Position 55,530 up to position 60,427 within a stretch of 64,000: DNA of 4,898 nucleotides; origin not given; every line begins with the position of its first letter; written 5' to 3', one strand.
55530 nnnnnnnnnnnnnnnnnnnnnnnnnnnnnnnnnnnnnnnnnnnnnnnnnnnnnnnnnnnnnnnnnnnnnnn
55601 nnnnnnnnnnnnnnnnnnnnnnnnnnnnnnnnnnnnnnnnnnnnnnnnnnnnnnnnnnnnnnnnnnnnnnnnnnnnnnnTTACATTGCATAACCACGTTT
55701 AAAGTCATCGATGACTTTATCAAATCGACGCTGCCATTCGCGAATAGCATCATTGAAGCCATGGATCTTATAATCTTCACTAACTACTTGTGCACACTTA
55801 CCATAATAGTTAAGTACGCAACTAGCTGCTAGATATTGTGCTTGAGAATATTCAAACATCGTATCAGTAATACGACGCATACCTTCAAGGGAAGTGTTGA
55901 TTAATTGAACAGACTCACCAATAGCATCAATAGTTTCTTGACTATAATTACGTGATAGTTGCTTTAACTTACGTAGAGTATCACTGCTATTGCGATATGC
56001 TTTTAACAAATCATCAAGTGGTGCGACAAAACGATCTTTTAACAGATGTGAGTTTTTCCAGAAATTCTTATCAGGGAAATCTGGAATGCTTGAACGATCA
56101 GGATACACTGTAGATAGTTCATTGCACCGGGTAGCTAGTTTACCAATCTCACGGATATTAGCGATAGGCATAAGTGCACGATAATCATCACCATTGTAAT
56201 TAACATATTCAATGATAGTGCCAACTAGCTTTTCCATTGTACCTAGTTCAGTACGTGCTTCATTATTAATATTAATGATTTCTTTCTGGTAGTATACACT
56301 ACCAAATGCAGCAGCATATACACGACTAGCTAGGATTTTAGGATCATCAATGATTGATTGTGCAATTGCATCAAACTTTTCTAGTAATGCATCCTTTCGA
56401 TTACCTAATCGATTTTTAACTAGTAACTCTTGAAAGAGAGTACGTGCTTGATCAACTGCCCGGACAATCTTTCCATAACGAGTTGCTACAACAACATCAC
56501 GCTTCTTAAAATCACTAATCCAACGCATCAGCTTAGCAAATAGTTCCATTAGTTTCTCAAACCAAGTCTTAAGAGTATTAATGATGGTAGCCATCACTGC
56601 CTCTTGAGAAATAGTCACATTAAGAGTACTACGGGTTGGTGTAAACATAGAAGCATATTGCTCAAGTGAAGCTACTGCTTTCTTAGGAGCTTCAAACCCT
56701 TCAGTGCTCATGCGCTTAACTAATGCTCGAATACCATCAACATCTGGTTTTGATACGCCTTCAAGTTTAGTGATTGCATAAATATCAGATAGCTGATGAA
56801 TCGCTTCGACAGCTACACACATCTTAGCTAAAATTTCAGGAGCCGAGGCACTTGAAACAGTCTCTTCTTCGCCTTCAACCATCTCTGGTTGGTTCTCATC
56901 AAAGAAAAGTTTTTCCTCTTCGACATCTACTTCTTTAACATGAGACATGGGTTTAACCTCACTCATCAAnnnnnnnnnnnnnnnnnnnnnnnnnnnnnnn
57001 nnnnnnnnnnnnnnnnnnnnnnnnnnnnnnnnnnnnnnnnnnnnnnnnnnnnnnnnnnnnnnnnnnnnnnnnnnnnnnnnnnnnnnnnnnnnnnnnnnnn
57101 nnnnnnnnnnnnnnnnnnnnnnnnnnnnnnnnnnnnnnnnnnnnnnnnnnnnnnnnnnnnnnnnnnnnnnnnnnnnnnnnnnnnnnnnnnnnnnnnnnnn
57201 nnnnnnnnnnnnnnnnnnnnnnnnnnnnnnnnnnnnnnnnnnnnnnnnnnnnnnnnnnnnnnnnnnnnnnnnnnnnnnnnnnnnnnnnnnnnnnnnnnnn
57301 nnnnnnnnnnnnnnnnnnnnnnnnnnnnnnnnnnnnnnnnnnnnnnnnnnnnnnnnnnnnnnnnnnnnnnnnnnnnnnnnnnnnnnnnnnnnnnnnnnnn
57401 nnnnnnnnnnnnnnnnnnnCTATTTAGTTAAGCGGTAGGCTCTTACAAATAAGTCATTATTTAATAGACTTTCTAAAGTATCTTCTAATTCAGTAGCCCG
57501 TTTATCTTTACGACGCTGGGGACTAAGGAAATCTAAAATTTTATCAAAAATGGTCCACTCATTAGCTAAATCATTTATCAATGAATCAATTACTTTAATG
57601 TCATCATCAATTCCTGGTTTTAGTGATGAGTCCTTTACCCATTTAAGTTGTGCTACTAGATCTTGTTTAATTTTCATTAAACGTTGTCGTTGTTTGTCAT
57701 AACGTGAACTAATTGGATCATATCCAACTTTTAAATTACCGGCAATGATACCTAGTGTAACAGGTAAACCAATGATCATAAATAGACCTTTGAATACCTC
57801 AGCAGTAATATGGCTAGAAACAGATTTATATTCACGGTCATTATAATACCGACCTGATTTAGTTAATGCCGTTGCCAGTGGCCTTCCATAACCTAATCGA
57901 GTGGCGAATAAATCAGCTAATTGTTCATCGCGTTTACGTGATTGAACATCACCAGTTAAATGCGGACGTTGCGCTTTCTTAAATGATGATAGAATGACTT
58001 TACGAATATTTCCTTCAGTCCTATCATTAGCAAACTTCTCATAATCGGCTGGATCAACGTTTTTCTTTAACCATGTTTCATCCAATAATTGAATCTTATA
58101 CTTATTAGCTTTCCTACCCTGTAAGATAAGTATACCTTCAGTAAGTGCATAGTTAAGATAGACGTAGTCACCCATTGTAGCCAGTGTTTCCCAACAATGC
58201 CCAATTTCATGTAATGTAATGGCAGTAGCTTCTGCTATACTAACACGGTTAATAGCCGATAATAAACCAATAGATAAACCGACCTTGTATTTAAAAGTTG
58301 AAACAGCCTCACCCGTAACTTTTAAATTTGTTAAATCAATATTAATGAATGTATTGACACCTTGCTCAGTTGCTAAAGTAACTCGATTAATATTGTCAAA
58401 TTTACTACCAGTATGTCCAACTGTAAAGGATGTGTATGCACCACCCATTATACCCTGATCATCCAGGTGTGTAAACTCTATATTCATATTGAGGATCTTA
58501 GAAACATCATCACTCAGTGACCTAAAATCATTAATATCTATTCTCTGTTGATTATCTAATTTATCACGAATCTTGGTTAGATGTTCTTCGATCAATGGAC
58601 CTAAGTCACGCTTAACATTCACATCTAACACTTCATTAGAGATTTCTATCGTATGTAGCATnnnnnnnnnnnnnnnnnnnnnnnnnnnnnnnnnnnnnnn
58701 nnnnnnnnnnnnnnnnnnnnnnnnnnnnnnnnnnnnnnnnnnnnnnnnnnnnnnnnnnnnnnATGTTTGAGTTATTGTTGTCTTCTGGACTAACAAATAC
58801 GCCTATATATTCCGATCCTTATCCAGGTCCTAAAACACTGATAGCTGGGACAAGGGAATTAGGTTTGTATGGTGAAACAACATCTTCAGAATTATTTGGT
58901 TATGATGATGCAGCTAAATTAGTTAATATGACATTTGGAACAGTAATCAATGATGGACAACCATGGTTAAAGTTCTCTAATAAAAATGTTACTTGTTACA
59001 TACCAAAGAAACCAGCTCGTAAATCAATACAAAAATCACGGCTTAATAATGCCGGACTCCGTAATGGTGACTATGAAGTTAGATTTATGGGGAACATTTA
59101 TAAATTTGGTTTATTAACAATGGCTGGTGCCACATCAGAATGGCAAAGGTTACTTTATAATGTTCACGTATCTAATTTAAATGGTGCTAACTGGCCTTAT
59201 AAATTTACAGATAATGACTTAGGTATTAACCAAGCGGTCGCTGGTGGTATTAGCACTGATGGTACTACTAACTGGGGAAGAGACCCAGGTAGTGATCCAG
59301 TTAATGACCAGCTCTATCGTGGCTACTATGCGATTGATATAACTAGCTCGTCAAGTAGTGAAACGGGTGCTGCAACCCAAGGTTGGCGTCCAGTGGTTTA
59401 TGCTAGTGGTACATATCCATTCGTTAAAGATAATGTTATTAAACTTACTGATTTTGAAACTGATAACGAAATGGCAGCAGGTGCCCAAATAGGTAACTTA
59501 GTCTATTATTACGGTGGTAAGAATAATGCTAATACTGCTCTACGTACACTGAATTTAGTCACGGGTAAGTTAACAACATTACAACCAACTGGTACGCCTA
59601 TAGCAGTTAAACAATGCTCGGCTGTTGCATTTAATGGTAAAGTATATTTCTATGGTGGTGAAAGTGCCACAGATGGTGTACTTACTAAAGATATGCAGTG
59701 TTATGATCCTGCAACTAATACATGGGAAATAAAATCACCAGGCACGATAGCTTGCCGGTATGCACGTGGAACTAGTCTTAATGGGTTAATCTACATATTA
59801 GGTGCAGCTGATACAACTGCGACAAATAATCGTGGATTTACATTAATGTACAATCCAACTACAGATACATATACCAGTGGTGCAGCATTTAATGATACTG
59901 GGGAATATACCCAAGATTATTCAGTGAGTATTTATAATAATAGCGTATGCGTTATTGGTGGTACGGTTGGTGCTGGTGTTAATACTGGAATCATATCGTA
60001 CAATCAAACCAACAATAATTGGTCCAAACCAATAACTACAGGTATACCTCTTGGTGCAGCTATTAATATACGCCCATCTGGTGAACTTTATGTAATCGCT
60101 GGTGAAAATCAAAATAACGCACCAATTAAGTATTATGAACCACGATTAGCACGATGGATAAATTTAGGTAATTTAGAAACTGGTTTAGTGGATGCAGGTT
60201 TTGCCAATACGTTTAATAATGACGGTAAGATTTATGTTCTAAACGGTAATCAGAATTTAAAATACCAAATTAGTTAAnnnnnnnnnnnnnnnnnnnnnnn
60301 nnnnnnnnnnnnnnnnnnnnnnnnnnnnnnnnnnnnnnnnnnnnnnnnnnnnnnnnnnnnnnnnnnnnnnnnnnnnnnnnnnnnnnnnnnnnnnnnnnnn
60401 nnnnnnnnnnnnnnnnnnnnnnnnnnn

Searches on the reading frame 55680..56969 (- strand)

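Call 30: search_protein_families(library=phrogs, proteins=[window:55680-56969:-], max_evalue=0.001)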
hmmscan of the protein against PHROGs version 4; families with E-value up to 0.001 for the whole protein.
window:55680-56969:- (429 aa): 1 family
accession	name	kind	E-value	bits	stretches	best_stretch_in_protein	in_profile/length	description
phrog_14440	-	head and packaging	2e-186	621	1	8-429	1-416/416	virion structural protein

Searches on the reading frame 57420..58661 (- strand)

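Call 30: search_protein_families(library=phrogs, proteins=[window:57420-58661:-], max_evalue=0.001)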
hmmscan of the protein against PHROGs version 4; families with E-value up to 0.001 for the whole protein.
window:57420-58661:- (413 aa): 1 family
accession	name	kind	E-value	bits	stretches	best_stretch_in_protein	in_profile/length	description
phrog_2767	-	unknown function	9.6e-120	401.3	1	3-412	8-439/442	-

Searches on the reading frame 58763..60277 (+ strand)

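Call 30: search_protein_families(library=phrogs, proteins=[window:58763-60277:+], max_evalue=0.001)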
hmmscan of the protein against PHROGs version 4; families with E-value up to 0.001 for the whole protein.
window:58763-60277:+ (504 aa): 5 families
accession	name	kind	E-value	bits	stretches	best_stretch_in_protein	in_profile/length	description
phrog_16120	-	head and packaging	1.4e-288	958.9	1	1-504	1-511/511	virion structural protein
phrog_1062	-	unknown function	1.8e-25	90.7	1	15-330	225-572/736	-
phrog_21620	-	head and packaging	4.8e-22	79.3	1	26-229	193-402/616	virion structural protein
phrog_12615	-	unknown function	1.9e-16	61.1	2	383-502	85-205/290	-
phrog_3589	-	head and packaging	9.7e-11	42.3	1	13-103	153-246/512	virion structural protein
